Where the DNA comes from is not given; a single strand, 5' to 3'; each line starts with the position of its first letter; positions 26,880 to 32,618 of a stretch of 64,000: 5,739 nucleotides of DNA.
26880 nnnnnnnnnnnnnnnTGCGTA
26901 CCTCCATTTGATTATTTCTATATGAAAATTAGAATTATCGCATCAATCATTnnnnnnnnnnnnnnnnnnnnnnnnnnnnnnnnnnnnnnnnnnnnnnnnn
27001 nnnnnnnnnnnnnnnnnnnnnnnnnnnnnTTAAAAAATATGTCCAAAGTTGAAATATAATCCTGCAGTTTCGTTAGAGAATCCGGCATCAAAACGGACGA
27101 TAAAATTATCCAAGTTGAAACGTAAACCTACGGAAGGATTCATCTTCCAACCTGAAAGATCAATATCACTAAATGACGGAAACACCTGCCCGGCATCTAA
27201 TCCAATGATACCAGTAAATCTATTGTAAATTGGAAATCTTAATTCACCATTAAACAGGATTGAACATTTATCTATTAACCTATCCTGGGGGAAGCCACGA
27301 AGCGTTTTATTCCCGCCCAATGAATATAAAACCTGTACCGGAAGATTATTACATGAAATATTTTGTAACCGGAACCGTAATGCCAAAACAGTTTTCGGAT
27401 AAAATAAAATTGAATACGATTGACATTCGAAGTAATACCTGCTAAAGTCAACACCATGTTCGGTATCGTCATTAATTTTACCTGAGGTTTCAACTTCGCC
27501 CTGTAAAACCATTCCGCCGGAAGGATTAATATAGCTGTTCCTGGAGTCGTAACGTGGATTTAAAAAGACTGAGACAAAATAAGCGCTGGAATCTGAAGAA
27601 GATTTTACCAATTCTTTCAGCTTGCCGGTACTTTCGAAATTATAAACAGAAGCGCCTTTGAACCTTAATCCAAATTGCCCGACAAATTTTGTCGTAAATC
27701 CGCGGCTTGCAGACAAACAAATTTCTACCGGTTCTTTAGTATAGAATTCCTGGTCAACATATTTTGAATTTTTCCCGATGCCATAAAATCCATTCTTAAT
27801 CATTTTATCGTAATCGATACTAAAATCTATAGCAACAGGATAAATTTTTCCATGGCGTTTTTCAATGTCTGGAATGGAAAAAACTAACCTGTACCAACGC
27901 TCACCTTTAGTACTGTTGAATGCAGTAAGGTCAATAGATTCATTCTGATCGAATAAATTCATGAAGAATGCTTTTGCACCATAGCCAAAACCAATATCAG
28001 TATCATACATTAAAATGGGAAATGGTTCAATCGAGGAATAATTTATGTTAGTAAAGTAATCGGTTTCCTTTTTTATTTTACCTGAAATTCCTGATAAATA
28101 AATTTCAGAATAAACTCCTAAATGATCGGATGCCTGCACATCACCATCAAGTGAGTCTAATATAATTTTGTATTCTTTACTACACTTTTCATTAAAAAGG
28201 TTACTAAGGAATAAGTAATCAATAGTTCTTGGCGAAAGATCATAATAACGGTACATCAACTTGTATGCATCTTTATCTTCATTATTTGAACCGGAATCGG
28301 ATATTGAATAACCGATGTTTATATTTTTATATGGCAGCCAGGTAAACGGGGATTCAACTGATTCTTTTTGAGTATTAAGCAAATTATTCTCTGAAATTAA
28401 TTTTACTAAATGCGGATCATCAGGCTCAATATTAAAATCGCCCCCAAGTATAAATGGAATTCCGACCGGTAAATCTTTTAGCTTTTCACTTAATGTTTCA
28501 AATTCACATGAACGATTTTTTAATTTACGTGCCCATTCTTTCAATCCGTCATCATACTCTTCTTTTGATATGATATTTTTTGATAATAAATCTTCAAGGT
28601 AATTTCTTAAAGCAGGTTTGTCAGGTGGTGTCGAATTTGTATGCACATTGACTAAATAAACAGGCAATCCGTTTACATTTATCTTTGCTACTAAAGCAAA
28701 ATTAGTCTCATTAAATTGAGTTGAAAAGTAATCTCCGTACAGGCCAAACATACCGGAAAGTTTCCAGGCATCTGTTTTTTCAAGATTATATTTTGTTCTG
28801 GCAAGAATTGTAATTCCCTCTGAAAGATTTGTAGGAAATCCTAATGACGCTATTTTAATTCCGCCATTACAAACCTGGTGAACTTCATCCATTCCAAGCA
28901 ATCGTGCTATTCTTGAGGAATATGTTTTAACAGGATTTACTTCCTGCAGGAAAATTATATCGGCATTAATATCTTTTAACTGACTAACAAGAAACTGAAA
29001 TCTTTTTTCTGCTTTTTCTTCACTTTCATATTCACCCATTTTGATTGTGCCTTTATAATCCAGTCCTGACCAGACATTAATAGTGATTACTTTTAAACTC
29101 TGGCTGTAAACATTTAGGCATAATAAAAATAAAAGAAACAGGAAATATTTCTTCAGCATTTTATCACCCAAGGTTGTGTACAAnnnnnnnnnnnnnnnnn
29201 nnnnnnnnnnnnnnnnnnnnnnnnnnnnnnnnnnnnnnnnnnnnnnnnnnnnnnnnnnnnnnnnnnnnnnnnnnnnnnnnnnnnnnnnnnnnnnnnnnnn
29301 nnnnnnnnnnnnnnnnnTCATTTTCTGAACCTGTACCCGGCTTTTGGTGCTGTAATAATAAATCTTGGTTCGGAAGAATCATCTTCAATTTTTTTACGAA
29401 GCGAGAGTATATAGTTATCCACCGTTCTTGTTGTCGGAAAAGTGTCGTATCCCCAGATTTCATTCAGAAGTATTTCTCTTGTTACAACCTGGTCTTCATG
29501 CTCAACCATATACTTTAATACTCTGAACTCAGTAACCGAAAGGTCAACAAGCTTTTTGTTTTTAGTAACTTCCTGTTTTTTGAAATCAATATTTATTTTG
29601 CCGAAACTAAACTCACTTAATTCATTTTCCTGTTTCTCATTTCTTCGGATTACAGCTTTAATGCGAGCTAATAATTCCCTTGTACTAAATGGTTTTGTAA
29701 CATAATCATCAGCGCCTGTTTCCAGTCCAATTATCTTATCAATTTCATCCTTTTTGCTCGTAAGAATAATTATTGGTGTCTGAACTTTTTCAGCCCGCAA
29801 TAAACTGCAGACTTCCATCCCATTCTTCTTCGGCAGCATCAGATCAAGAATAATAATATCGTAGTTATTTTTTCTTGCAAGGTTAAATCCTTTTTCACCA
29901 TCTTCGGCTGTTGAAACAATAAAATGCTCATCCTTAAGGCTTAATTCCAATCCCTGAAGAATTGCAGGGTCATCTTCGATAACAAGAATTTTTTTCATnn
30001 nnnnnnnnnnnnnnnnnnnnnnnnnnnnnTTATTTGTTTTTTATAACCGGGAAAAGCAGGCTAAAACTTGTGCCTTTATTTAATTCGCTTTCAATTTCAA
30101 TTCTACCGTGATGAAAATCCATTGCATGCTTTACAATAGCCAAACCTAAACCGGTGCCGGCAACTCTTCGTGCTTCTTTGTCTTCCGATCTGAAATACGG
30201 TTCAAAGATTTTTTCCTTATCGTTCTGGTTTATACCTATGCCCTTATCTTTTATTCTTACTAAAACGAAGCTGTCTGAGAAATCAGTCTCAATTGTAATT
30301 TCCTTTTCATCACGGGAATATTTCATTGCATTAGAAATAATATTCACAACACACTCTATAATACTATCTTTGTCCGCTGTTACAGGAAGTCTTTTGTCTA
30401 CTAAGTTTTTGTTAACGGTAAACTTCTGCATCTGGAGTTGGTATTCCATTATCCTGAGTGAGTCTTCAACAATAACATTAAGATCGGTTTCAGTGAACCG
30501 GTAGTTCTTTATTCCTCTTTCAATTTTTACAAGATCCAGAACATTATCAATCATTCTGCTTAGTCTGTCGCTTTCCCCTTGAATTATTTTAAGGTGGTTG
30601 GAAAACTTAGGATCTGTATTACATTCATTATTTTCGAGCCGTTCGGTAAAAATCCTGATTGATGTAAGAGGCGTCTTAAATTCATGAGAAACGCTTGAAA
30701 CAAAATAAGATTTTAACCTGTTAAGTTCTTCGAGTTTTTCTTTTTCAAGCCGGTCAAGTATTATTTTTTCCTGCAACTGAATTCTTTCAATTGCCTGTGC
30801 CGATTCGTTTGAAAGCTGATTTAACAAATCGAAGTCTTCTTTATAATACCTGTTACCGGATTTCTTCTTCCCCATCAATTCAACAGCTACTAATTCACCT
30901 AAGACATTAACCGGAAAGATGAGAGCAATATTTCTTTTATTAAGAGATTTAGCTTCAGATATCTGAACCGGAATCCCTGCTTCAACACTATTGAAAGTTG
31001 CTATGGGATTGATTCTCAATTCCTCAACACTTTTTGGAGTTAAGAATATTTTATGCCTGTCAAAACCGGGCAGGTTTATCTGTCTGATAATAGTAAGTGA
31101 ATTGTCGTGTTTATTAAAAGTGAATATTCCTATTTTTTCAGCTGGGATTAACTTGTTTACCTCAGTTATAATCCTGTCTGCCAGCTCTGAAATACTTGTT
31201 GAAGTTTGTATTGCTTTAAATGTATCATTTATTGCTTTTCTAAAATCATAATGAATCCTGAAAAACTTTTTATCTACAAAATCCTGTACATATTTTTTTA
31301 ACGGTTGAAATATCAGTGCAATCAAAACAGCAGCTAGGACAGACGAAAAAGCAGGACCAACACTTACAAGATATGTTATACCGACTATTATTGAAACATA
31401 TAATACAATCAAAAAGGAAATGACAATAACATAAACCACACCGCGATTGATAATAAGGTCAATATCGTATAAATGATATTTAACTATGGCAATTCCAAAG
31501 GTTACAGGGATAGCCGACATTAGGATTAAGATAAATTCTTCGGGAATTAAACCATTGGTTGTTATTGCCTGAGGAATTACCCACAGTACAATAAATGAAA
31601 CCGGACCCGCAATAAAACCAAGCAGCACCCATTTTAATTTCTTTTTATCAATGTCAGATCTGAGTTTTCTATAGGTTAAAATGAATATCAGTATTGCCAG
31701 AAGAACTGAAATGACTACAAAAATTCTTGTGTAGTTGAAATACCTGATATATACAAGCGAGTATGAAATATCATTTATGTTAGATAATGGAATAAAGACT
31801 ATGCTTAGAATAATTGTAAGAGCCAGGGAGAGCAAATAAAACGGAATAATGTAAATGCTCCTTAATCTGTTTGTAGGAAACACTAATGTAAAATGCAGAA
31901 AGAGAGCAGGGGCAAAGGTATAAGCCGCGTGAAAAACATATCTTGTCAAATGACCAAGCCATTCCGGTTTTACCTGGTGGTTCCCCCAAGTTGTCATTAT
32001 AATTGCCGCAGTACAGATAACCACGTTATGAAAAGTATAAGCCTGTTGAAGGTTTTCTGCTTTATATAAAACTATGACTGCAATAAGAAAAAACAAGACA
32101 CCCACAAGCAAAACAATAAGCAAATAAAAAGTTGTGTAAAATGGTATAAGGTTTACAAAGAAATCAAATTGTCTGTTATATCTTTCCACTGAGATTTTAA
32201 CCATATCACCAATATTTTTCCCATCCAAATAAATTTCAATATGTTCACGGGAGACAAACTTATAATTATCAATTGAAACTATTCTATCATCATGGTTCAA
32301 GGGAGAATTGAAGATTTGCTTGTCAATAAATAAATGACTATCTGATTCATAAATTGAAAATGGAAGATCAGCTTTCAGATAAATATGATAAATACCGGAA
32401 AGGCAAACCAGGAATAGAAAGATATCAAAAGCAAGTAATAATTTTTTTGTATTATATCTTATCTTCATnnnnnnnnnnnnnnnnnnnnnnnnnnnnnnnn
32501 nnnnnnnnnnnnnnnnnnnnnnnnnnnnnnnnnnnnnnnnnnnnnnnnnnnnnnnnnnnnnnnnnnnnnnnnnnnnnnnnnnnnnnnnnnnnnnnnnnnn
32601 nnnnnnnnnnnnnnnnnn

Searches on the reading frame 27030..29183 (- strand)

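Call 72: search_protein_families(library=pfam, proteins=[window:27030-29183:-], max_evalue=0.00001)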
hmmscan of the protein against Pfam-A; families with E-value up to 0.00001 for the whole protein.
window:27030-29183:- (717 aa): 2 families
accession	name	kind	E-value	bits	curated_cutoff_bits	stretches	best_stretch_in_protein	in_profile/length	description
PF01103.29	Omp85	-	6.5e-15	55.9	24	1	409-717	1-325/325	Omp85 superfamily domain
PF03372.29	Exo_endo_phos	-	7.6e-09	36.1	24.5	0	33-196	1-134/225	Endonuclease/Exonuclease/phosphatase family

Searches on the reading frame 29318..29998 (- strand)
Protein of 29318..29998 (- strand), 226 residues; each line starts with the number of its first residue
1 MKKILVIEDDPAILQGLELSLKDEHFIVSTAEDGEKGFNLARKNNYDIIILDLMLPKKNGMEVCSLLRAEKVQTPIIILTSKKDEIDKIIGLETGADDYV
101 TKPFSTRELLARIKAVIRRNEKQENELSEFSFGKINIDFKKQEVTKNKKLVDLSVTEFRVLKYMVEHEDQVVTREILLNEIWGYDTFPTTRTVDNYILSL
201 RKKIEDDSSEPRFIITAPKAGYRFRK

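Call 72: search_protein_families(library=pfam, proteins=[window:29318-29998:-], max_evalue=0.00001)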
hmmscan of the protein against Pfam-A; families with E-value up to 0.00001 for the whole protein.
window:29318-29998:- (226 aa): 2 families
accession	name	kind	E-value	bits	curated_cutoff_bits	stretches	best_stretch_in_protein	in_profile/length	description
PF00072.30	Response_reg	-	1e-31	109.8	30.2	1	4-114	1-111/111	Response regulator receiver domain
PF00486.34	Trans_reg_C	-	1.3e-24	86.5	26.2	1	151-224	4-77/77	Transcriptional regulatory protein, C terminal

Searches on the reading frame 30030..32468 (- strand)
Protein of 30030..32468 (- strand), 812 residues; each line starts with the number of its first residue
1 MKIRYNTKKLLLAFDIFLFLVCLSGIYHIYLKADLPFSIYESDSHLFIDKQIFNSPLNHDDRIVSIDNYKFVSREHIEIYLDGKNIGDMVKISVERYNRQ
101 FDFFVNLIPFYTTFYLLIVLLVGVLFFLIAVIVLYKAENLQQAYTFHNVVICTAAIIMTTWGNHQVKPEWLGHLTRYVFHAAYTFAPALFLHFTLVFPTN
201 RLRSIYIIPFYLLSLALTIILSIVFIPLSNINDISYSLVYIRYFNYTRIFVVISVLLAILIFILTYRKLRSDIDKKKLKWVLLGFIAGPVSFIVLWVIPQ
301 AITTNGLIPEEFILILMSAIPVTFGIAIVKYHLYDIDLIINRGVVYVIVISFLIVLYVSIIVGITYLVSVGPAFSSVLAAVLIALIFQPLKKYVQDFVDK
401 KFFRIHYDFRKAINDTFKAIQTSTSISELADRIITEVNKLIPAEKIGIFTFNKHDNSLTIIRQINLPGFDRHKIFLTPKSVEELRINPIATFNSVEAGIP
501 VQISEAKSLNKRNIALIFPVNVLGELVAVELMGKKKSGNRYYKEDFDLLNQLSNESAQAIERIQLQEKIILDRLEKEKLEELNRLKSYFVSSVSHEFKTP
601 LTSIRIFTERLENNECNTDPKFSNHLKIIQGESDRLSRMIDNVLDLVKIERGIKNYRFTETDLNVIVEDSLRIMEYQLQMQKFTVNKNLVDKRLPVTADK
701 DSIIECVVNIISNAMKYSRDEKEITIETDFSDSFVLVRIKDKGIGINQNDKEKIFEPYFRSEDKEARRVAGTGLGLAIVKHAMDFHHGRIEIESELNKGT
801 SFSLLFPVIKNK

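Call 72: search_protein_families(library=pfam, proteins=[window:30030-32468:-], max_evalue=0.00001)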
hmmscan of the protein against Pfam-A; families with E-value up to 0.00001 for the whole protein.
window:30030-32468:- (812 aa): 2 families
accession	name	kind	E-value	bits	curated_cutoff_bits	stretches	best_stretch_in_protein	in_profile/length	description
PF02518.31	HATPase_c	-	3.9e-24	85.7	26.4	1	699-808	2-109/111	Histidine kinase-, DNA gyrase B-, and HSP90-like ATPase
PF00512.31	HisKA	-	1.1e-17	64.3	26.9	1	586-652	2-66/66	His Kinase A (phospho-acceptor) domain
